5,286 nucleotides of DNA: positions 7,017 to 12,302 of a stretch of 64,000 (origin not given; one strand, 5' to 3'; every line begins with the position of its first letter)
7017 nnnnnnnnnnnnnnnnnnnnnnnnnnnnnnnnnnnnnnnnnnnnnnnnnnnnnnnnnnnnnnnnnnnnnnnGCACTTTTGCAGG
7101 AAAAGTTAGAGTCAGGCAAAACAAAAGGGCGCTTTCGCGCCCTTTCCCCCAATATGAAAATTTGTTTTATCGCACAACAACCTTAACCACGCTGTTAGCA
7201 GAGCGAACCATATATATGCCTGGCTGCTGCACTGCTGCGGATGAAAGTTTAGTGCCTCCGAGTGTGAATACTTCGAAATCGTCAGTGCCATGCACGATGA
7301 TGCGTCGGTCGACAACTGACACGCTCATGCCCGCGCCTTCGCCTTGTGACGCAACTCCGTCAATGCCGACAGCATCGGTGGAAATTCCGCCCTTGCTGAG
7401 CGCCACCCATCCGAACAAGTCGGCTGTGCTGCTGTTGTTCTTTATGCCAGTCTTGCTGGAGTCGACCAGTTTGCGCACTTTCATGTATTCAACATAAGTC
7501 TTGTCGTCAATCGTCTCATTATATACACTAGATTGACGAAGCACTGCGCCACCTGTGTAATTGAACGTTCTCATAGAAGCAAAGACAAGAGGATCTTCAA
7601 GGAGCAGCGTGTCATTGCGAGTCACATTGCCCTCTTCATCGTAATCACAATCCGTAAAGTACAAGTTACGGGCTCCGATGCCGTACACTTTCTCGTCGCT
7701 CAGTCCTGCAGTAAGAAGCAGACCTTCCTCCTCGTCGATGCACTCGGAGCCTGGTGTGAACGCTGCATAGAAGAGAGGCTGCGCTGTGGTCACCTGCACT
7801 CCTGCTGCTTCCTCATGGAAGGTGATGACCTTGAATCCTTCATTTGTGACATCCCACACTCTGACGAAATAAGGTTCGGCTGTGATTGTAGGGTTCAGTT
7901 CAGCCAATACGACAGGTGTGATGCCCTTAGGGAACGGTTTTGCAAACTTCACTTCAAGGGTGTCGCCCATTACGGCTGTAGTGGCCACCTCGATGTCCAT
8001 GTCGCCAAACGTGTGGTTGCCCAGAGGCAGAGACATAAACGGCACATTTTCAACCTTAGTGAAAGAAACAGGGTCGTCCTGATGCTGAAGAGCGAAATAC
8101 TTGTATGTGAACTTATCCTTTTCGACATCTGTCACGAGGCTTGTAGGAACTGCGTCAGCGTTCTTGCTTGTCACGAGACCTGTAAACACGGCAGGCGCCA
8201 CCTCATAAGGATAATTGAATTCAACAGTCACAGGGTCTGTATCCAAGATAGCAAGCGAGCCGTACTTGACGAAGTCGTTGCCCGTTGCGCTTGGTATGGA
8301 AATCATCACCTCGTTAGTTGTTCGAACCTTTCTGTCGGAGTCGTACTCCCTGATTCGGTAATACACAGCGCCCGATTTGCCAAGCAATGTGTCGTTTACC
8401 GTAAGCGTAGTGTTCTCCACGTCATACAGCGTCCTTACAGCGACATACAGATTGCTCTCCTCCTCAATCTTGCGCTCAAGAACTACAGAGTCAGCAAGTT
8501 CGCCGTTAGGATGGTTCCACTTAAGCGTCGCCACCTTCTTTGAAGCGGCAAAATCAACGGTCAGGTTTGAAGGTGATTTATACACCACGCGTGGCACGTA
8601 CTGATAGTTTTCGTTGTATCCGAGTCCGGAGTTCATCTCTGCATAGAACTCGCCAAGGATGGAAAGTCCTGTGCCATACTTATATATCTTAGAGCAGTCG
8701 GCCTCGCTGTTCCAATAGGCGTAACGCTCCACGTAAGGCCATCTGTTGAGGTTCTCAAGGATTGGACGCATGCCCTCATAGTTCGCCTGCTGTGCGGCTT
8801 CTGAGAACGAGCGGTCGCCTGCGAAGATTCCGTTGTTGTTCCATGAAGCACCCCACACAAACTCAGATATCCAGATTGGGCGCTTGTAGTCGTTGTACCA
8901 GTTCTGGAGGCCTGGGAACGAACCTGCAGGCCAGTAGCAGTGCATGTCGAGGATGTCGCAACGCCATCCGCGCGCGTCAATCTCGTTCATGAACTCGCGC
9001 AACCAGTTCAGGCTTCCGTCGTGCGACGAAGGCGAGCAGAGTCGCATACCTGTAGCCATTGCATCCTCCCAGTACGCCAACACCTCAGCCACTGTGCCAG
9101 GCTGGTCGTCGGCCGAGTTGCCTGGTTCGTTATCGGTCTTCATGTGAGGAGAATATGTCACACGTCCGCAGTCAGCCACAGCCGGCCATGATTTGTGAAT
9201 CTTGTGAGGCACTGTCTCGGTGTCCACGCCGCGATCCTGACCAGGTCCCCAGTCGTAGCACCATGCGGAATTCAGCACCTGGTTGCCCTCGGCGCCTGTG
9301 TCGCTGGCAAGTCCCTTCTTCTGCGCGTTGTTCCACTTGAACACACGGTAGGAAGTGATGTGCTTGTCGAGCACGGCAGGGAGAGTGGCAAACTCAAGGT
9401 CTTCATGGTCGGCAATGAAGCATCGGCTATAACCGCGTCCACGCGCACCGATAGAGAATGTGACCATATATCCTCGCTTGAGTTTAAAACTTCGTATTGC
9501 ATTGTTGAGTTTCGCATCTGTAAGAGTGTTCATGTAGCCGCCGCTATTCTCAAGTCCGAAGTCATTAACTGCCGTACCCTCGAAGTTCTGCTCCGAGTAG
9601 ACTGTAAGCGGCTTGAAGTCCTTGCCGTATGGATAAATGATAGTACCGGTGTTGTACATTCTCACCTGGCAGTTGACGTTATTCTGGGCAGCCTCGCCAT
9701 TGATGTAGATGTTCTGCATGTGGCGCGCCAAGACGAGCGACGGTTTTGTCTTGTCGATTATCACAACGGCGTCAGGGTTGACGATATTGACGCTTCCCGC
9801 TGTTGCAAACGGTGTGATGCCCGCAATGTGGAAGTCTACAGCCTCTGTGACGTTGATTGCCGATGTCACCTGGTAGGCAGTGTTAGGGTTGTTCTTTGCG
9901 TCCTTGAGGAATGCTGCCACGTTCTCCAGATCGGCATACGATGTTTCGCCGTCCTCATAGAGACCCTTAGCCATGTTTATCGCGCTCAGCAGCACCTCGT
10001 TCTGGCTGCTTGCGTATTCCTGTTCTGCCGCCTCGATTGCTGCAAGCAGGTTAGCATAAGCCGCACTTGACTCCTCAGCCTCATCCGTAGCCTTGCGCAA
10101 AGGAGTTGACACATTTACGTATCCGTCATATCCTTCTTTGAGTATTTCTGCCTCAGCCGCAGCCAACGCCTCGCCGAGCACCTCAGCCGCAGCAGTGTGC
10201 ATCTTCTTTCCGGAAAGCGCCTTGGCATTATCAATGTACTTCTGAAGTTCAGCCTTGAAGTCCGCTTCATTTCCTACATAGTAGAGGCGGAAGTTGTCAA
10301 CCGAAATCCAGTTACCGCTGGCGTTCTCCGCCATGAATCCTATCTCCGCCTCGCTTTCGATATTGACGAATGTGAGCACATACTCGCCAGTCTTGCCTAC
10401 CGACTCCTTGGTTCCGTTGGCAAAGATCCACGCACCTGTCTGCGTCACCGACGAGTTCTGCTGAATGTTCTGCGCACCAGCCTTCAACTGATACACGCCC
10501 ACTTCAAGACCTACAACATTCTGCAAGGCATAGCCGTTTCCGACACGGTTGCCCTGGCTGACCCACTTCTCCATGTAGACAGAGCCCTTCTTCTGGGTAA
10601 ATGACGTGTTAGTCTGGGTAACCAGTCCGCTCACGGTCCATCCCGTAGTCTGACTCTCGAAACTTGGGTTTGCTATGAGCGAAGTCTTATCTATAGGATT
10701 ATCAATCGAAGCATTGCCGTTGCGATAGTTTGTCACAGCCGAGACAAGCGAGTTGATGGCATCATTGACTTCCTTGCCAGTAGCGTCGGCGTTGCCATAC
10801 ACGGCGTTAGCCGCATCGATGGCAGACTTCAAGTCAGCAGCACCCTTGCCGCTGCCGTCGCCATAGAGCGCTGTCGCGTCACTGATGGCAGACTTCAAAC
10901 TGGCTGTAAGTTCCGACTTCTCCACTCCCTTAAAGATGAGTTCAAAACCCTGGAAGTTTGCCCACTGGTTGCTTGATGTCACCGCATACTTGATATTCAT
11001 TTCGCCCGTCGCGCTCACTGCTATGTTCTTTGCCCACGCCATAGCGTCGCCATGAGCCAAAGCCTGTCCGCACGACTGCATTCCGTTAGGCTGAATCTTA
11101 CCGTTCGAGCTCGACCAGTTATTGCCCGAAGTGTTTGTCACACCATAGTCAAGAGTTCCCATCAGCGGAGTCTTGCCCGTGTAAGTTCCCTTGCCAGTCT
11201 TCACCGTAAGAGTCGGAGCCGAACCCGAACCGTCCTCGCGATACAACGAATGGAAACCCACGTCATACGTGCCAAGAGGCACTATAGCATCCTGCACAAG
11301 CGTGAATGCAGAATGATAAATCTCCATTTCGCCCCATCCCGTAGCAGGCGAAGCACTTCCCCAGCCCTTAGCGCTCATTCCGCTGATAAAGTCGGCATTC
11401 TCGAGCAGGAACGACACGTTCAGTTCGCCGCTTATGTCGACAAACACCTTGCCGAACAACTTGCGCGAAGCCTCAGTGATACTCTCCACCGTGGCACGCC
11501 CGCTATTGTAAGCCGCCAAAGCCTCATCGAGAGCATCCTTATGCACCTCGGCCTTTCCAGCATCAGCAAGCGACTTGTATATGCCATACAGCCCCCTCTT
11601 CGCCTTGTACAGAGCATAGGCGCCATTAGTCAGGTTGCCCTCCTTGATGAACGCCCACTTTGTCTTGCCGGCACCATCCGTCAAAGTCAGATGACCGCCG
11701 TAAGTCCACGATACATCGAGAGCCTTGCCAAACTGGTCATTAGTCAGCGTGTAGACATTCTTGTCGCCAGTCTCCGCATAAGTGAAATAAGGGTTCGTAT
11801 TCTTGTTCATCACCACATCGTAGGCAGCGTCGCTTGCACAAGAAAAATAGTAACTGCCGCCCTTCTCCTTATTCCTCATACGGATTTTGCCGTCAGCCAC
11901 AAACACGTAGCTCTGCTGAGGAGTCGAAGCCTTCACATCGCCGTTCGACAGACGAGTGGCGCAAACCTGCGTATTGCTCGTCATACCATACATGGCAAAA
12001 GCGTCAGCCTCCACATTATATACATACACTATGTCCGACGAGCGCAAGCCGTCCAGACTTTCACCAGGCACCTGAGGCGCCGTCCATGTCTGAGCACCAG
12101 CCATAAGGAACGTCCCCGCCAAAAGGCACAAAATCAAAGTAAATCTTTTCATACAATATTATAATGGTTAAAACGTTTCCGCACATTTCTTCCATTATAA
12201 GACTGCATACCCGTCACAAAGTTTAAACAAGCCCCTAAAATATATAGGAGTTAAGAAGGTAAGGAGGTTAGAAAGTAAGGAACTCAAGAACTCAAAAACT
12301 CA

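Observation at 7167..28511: Three giant paralogs share one N-terminal scaffold but carry different catalytic heads (glycosidase vs metallopeptidase)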

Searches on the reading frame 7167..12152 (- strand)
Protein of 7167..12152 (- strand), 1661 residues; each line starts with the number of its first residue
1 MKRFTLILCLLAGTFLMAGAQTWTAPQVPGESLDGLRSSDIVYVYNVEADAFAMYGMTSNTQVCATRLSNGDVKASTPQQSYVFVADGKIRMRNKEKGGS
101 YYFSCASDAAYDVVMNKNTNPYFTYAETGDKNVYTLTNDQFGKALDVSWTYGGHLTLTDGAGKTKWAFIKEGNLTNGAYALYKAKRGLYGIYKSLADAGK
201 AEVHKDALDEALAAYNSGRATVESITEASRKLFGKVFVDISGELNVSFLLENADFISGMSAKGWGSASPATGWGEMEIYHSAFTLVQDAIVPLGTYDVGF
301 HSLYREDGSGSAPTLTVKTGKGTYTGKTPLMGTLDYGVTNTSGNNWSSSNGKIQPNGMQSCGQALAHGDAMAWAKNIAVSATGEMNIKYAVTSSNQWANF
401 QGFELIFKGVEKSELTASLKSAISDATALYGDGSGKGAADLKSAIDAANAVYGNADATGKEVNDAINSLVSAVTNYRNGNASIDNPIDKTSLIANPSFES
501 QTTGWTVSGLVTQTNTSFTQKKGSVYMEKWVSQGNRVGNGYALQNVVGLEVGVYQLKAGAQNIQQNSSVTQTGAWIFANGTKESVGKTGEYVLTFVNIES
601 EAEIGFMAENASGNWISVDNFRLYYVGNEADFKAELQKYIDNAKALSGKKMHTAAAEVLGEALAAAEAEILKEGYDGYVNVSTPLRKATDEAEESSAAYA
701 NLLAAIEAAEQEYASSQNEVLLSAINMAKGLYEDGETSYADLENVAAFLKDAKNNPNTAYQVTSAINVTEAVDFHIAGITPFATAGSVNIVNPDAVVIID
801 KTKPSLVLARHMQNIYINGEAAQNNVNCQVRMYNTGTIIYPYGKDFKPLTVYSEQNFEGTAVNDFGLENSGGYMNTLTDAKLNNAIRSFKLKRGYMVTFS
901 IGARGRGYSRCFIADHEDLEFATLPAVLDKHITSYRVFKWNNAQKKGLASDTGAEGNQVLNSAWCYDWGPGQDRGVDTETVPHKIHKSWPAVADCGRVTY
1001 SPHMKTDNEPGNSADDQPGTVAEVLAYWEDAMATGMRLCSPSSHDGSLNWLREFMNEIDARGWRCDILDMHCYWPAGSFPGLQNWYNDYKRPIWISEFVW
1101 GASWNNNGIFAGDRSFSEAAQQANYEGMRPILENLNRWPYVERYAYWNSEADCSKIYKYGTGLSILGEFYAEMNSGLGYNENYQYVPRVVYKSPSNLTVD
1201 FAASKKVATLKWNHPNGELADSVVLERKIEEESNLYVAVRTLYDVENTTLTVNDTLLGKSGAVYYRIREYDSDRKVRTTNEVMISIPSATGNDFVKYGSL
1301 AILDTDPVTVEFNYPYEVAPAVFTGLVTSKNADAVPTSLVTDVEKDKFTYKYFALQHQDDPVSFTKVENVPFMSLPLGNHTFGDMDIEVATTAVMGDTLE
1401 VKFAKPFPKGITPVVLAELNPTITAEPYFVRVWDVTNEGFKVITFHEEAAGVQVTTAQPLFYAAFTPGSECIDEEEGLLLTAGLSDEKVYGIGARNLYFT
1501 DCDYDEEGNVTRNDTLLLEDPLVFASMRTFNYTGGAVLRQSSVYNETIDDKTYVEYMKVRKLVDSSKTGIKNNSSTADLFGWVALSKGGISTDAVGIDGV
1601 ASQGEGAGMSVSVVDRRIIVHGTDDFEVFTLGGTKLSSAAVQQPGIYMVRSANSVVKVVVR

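Call 6: search_protein_families(library=pfam, proteins=[window:7167-12152:-], max_evalue=0.01)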
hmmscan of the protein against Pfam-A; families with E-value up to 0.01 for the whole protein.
window:7167-12152:- (1661 aa): 2 families
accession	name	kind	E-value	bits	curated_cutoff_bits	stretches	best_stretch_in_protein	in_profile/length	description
PF11790.14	Glyco_hydro_cc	-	6.4e-16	59.1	21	1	960-1155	18-216/237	Glycosyl hydrolase catalytic core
PF07554.19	FIVAR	-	0.0033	18.4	29.2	1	419-474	5-68/71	FIVAR domain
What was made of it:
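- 8583..9302 (-): P1 clan GH-A (beta/alpha)8 catalytic core, PF11790 / GH128-like. DNEPG lies at 9120-9134 (putative acid/base Glu) and WISEF at 8859-8873 (putative nucleophile Glu). Pfam 59.1 bits against a cut-off of 21 (call 6).
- On PF11790 Glyco_hydro_cc / CAZy GH128 (clan GH-A): P1 aa 960-1155 scores 59.1 bits against a cut-off of 21, E 6.4e-16 (call 6).
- On FIVAR (PF07554): P1 aa 419-474 scores 18.4 bits against a cut-off of 29.2 (call 6).
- Checked: The GH-A core in P1 is confirmed (PF11790, call 6).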

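Call 7: search_protein_families(library=ncbifam, proteins=[window:7167-12152:-], max_evalue=0.01)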
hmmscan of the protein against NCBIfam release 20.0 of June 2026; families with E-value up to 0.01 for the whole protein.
window:7167-12152:- (1661 aa): 0 families
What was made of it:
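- Tried and rejected: Nothing was found (call 7).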

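Call 11: search_solved_structures(query=window:7167-12152:-, max_evalue=1)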
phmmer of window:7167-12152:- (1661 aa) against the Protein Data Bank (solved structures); distinct sequences matched with E-value up to 1: 5.
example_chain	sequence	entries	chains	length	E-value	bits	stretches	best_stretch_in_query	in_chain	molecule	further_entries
6uaq_A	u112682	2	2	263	8.4e-12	46.5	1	961-1152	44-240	Glyco_hydro_cc domain-containing protein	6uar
6ufl_A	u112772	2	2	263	2.1e-11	45.2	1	961-1152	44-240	Glyco_hydro_cc domain-containing protein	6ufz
6uat_A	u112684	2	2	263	3.1e-11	44.6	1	1006-1152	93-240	Glyco_hydro_cc domain-containing protein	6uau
6uas_A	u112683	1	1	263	4.9e-11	43.9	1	961-1152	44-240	Glycoside Hydrolase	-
6gv8_A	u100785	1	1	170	0.061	13.8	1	438-477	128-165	Hyperosmolarity resistance protein Emb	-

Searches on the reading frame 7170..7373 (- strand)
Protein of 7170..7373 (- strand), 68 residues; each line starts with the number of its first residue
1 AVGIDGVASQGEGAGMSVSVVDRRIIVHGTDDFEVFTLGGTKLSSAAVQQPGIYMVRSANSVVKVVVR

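Call 45: search_protein_families(library=ncbifam, proteins=[window:7170-7373:-], max_evalue=10)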
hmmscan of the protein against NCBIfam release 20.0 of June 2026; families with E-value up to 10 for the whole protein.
seq(68 aa): 0 families

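Call 46: search_protein_families(library=pfam, proteins=[window:7170-7373:-], max_evalue=1)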
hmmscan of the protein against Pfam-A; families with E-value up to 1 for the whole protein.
seq(68 aa): 0 families
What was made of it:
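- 7170..8582 (-): P1 post-catalytic accessory region (H-type-lectin-like, sub-threshold) and a C-terminal tail resembling a T9SS sorting domain (7170-7382). No HMM hit for the tail (calls 45, 46).
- On T9SS type A cargo (TIGR04183 / PF18962 C-terminal sorting domain): P1 has no hit (calls 45, 46).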

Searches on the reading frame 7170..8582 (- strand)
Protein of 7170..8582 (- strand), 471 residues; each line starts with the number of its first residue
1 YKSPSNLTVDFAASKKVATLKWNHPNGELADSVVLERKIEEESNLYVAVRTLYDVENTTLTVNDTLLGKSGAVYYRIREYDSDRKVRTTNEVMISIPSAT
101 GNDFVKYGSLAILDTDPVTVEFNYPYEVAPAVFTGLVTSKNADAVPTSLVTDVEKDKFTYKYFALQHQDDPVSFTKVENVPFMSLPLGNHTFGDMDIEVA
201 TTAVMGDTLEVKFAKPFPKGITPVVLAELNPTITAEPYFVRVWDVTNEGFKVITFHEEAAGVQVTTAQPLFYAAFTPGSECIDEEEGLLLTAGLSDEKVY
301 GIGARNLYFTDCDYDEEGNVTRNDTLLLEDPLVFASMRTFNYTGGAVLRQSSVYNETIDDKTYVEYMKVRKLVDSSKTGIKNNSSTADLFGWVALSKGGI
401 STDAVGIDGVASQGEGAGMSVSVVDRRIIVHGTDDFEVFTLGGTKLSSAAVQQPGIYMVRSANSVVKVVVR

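Call 46: search_protein_families(library=pfam, proteins=[window:7170-8582:-], max_evalue=1)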
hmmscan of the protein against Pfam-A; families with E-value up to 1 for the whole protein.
window:7170-8582:- (471 aa): 1 family
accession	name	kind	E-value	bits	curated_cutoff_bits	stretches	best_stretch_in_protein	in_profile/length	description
PF09458.16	H_lectin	-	0.0065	17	24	0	118-159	2-46/67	H-type lectin domain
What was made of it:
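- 7170..8582 (-): H_lectin E 0.0065 in P1 (call 46).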

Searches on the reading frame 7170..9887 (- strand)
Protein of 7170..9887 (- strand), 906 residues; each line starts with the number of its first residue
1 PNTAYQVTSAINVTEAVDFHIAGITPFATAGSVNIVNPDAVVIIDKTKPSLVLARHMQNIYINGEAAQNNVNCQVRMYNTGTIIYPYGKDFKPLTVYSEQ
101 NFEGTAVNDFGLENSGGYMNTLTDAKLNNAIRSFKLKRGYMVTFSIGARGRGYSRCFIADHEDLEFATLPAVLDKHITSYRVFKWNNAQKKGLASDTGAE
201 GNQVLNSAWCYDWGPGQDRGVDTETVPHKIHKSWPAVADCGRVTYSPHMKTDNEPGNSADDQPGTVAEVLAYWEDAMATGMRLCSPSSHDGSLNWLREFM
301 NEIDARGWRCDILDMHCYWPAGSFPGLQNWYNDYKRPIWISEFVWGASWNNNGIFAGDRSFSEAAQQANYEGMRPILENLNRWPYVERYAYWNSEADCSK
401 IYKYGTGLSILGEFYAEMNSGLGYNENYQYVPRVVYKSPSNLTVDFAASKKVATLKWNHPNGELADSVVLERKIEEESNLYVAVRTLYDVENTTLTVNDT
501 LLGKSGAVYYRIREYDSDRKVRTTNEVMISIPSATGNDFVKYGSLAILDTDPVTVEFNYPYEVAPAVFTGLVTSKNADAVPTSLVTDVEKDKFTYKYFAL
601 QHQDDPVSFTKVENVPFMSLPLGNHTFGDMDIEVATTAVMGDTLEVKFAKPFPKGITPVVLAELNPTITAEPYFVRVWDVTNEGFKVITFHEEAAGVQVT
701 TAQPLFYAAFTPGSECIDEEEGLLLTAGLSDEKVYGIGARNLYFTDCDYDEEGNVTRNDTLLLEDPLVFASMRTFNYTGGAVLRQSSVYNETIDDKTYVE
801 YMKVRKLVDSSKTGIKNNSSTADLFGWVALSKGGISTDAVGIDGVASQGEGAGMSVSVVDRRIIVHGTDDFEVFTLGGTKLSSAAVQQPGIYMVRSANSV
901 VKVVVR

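Call 39: find_homologous_proteins(query=window:7170-9887:-, max_evalue=0.00001)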
Query window:7170-9887:- (906 aa): 2204 proteins with E <= 0.00001 among 8000 candidates; the best 120 are listed.
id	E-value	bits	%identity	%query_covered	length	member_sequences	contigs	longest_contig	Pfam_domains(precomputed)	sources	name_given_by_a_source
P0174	0.0e+0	1224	60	100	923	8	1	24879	PF11790.15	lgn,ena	-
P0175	0.0e+0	1212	59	100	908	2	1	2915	PF11790.15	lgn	-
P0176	0.0e+0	1200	58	100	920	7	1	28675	PF11790.15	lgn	-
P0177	0.0e+0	1094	79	65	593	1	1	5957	-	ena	-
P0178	1.8e-270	918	49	98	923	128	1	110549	PF11790.15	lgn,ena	-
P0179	1.4e-269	915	49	99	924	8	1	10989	PF11790.15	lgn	-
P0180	7.9e-265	899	48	99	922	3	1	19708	PF11790.15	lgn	-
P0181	1.2e-263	895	50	90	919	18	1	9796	PF00404.25,PF11790.15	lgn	-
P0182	1.3e-263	895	63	67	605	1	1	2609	PF11790.15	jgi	jgi:hypothetical protein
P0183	7.9e-263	892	47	99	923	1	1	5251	PF11790.15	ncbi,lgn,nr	ncbi:MAG: glycoside hydrolase family protein [Paraprevotella sp.]|nr:glycoside hydrolase family prot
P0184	1.4e-262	892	48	100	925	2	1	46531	PF11790.15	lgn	-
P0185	8.1e-261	886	47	99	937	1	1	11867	-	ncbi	-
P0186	9.9e-261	886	48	100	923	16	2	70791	PF11790.15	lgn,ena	-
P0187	1.6e-260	885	47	100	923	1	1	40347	PF11790.15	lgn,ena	-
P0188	5.0e-260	883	47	100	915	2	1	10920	PF11790.15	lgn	-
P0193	6.3e-259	880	47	100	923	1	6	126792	PF11790.15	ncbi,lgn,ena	-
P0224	8.2e-255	866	47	99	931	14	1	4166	PF11790.15,PF09458.17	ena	-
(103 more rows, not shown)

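Call 41: search_protein_families(library=pfam, proteins=[P0183, P0224, P0181], max_evalue=0.01)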
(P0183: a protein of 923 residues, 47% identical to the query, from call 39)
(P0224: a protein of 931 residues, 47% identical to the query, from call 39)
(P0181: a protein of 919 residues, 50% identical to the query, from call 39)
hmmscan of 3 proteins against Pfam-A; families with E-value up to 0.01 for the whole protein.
P0183 (923 aa): 1 family
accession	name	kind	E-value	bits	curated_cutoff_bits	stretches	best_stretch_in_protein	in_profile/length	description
PF11790.14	Glyco_hydro_cc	-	6.4e-14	52.5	21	1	223-438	13-237/237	Glycosyl hydrolase catalytic core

P0224 (931 aa): 2 families
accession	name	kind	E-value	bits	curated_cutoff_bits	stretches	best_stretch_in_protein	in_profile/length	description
PF11790.14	Glyco_hydro_cc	-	7.5e-14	52.3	21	1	232-437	18-232/237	Glycosyl hydrolase catalytic core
PF09458.16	H_lectin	-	2.8e-07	31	24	1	583-634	2-56/67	H-type lectin domain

P0181 (919 aa): 3 families
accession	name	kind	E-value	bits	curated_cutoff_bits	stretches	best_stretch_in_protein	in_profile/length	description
PF00404.24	Dockerin_1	-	8.4e-11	42.3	22.9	1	861-916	1-57/57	Dockerin type I domain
PF11790.14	Glyco_hydro_cc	-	1.4e-09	38.3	21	1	225-447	11-237/237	Glycosyl hydrolase catalytic core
PF09458.16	H_lectin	-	0.0053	17.3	24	0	678-727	1-52/67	H-type lectin domain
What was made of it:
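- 7170..8582 (-): Homologs pass the threshold (call 41).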

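Call 66: find_encoding_contigs(protein=P0193, flank=8000, max_places=3)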
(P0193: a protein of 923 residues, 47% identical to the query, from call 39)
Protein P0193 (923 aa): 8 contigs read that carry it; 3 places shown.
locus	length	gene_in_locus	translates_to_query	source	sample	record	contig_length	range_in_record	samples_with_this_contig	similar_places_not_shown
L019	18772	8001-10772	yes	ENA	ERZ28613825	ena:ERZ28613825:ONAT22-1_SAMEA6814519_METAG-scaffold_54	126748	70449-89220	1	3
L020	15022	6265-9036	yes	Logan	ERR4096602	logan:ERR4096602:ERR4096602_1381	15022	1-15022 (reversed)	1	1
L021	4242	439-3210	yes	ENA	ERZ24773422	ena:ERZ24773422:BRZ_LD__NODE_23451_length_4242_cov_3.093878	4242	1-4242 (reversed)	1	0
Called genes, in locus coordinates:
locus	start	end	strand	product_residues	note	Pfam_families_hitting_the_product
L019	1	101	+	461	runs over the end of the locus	PF03331:LpxC, PF07977:FabA, PF22817:ApeP-like, PF22818:ApeI-like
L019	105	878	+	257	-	PF00132:Hexapep (weak), PF21711:DCTN5 (faint), PF25084:LbH_EIF2B (faint), PF25087:GMPPB_C, PF00132:Hexapep (weak), PF13720:Acetyltransf_11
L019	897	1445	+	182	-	PF07929:PRiA4_ORF3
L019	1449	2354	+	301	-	PF01745:IPT, PF01715:IPPT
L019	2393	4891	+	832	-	PF00912:Transgly, PF28500:PBP_middle, PF00905:Transpeptidase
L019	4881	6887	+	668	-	PF05970:PIF1, PF13245:AAA_19, PF13401:AAA_22 (weak), PF13604:AAA_30, PF18335:SH3_13 (faint), PF02689:Herpes_Helicase (weak), PF13181:TPR_8 (faint), PF13414:TPR_11 (faint), +4 more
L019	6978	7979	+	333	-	PF00251:Glyco_hydro_32N, PF22847:Glyco_hydro_43_rel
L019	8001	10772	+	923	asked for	PF11790:Glyco_hydro_cc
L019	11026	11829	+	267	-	PF00149:Metallophos, PF12850:Metallophos_2 (faint)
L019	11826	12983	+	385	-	PF13528:Glyco_trans_1_3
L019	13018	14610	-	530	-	-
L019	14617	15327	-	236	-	PF19886:DUF6359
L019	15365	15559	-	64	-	-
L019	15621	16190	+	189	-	PF00908:dTDP_sugar_isom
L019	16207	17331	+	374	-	PF00106:adh_short (faint), PF01073:3Beta_HSD, PF01370:Epimerase, PF02719:Polysacc_synt_2, PF04321:RmlD_sub_bind, PF07993:NAD_binding_4, PF16363:GDP_Man_Dehyd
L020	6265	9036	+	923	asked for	PF11790:Glyco_hydro_cc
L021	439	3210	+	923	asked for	PF11790:Glyco_hydro_cc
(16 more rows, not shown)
